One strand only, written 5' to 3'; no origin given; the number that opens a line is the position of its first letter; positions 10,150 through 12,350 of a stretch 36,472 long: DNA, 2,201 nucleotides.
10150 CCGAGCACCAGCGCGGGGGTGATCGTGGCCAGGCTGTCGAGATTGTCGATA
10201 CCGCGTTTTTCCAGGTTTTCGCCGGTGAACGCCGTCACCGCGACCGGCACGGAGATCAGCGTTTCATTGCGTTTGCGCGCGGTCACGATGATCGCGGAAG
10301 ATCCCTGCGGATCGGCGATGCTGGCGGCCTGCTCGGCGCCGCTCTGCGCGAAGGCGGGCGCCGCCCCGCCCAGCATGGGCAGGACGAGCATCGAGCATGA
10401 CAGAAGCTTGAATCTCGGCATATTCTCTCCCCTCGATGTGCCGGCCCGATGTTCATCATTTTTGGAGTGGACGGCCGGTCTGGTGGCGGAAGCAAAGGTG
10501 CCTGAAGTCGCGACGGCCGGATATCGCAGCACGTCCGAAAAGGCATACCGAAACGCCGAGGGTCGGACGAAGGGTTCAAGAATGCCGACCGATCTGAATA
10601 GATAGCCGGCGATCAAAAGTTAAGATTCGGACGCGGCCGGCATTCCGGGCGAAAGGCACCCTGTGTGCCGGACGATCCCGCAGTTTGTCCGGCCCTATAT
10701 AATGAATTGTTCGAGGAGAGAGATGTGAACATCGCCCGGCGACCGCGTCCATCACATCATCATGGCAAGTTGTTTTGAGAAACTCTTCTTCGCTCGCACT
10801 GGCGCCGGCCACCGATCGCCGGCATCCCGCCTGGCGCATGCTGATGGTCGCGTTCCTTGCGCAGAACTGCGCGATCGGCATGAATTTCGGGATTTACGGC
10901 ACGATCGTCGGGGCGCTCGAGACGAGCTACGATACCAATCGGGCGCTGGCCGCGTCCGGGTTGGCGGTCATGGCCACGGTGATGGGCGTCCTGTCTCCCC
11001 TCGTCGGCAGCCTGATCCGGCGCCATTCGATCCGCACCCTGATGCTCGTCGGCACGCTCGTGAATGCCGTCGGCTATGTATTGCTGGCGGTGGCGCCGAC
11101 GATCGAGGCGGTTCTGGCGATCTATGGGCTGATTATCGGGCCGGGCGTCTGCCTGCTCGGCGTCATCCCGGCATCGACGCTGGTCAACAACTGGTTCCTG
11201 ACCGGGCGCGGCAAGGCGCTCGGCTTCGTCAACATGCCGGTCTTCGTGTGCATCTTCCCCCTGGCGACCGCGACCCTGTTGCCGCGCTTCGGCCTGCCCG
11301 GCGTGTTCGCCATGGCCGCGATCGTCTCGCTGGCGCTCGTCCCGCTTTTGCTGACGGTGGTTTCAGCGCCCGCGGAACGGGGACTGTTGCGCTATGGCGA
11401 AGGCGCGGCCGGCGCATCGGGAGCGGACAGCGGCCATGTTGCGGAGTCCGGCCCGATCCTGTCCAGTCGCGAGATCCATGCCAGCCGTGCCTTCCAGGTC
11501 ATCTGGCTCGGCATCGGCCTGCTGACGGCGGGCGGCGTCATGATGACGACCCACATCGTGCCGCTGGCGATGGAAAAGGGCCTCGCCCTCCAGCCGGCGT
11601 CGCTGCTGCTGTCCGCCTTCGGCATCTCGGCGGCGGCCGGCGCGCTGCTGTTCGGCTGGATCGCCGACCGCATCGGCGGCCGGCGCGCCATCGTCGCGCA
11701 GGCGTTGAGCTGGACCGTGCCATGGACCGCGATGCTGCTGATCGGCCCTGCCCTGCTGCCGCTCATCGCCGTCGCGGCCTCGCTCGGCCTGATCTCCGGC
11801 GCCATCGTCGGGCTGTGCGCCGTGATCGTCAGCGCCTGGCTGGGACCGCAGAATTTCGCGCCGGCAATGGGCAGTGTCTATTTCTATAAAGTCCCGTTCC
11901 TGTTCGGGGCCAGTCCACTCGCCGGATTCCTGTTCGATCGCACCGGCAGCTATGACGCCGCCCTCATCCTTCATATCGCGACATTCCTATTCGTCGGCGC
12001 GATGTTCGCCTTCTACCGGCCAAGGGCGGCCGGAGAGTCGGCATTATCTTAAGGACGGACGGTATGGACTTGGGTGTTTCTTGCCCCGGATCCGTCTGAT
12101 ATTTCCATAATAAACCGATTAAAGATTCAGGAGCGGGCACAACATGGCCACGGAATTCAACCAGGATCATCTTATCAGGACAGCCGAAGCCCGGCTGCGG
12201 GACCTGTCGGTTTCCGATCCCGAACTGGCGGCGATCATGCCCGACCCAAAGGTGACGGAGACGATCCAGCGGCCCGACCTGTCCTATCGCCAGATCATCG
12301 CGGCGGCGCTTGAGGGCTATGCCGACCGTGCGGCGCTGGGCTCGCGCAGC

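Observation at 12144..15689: Actinobacterial-type carboxylic acid reductase (A-PCP-R) embedded in a Gram-negative TonB-receptor/MFS/AraC module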

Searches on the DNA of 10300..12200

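Call 53: search_rna_families(source=window, start=10300, end=12200, threshold=evalue, max_evalue=1)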
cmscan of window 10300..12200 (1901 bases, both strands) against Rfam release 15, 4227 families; matches with E-value up to 1: 0.
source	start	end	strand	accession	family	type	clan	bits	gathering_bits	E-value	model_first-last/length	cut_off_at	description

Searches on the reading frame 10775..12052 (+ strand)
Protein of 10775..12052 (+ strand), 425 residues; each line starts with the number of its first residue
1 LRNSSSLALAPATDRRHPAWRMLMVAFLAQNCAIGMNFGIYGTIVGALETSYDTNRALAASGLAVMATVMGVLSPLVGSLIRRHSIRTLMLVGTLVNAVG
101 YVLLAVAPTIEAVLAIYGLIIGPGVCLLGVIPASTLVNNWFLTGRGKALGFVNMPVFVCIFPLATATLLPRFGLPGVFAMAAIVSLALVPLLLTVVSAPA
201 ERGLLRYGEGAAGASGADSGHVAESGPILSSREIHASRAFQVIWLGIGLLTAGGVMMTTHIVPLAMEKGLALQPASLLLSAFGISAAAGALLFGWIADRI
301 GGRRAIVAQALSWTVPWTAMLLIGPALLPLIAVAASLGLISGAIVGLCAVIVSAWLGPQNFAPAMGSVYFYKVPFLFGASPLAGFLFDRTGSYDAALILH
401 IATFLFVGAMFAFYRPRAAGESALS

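Call 6: search_protein_families(library=pfam, proteins=[window:10775-12052:+], max_evalue=0.00001)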
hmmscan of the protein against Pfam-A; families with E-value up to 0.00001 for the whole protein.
window:10775-12052:+ (425 aa): 1 family
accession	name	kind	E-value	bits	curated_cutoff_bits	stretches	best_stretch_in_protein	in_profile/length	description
PF07690.21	MFS_1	-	8.3e-22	78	33.4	2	32-271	6-235/347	Major Facilitator Superfamily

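Call 29: search_protein_families(library=ncbifam, proteins=[window:10775-12052:+], max_evalue=1e-10)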
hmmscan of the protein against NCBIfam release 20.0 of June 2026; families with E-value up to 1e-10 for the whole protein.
window:10775-12052:+ (425 aa): 3 families
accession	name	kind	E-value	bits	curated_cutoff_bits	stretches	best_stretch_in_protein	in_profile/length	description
NF049980.1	SfMCT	equivalog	3.7e-21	75.2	320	1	20-400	2-375/378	L-lactate MFS transporter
NF038246.1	bile_salt_MFS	equivalog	6.5e-13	48.3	400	1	20-402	4-391/408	conjugated bile salt MFS transporter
TIGR00890.1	2A0111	subfamily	8e-11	41.5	374.85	0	22-407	4-367/377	oxalate/formate antiport family MFS transporter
